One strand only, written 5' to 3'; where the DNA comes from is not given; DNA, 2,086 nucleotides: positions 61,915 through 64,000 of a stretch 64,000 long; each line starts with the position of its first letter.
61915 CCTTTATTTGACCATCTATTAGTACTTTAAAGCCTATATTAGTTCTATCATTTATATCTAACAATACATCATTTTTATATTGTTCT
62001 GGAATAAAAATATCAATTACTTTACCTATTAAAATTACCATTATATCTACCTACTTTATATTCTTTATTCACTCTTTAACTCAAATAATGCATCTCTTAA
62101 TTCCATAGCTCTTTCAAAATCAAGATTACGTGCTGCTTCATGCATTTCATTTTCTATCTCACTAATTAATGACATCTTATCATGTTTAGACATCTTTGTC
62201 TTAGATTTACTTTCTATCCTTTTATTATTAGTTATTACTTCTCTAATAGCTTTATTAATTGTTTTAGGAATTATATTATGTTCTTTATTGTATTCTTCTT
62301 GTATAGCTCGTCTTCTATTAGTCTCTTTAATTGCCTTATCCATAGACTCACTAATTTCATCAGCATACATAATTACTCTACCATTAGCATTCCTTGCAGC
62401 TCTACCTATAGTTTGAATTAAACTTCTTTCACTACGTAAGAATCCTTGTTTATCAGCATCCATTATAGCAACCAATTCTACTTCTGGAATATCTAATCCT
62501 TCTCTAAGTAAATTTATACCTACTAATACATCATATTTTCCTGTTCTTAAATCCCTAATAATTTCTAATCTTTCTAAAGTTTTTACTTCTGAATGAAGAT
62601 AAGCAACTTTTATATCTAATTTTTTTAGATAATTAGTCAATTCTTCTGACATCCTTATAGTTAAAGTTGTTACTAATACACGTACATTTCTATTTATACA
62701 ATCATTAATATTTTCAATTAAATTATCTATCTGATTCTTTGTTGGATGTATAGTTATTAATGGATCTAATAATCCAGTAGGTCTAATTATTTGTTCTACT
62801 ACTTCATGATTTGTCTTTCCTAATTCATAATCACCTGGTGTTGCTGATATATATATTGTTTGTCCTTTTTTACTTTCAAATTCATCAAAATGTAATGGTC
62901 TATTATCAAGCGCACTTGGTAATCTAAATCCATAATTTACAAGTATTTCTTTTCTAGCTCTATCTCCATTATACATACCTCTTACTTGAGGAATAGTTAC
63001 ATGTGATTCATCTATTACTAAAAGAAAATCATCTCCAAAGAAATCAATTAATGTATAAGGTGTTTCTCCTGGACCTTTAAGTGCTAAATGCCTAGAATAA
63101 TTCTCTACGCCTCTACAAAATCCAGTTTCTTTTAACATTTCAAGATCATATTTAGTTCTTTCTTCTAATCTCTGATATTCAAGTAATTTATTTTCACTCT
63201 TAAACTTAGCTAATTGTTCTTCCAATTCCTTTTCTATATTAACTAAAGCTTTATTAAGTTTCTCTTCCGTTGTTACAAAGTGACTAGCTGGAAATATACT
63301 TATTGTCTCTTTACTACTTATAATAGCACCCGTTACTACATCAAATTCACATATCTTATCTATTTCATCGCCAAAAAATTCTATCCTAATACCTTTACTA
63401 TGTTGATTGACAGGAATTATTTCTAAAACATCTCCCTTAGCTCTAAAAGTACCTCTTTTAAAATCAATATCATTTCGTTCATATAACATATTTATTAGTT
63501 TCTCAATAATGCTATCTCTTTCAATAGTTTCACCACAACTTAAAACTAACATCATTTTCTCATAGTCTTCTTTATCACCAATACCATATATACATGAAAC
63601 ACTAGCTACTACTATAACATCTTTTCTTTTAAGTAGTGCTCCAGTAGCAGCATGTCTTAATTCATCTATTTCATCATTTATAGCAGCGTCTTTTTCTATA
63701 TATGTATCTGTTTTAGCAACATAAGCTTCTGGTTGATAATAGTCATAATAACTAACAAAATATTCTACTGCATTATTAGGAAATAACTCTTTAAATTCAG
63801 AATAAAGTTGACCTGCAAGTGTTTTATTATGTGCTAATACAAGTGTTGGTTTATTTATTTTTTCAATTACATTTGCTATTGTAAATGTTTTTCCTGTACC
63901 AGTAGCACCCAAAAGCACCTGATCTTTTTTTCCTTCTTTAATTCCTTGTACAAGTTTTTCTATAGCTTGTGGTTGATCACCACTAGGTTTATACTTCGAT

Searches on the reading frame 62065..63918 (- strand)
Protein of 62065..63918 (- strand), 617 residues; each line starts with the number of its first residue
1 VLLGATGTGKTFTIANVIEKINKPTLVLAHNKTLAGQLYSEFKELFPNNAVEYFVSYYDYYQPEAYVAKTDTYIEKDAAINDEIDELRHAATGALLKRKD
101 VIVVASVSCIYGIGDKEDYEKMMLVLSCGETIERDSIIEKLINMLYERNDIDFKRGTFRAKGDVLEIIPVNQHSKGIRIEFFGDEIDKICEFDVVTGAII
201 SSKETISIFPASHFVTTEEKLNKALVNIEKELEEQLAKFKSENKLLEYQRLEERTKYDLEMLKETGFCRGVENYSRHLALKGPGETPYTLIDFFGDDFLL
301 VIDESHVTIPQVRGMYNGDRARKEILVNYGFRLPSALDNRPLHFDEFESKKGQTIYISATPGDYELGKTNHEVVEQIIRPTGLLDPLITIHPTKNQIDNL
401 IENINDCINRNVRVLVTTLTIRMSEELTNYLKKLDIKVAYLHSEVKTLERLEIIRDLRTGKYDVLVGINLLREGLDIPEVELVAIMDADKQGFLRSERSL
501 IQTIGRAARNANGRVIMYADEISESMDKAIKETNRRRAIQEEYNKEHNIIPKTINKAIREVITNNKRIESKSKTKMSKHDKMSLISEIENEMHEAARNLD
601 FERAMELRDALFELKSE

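Call 4: search_protein_families(library=pfam, proteins=[window:62065-63918:-], max_evalue=0.01)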
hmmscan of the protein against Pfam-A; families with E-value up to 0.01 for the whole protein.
window:62065-63918:- (617 aa): 7 families
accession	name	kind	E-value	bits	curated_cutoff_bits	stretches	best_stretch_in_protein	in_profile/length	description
PF17757.6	UvrB_inter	-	3.7e-32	110.7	22.9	1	125-214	2-91/91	UvrB interaction domain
PF12344.14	UvrB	-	6.5e-22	77.5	27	1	517-559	1-43/43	Ultra-violet resistance protein B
PF00271.37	Helicase_C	-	2.8e-21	76.3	23.5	1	399-510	5-109/110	Helicase conserved C-terminal domain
PF02151.25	UVR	-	7.4e-10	38.7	21.5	1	584-616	3-35/36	UvrB/uvrC motif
PF04851.21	ResIII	-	6.3e-09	36.4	22.5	1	4-52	30-83/164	Type III restriction enzyme, res subunit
PF00270.35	DEAD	-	8.5e-06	26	26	1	3-122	20-141/167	DEAD/DEAH box helicase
PF21090.3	P-loop_SecA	-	1.8e-05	24.9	27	1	393-480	15-100/205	SecA P-loop domain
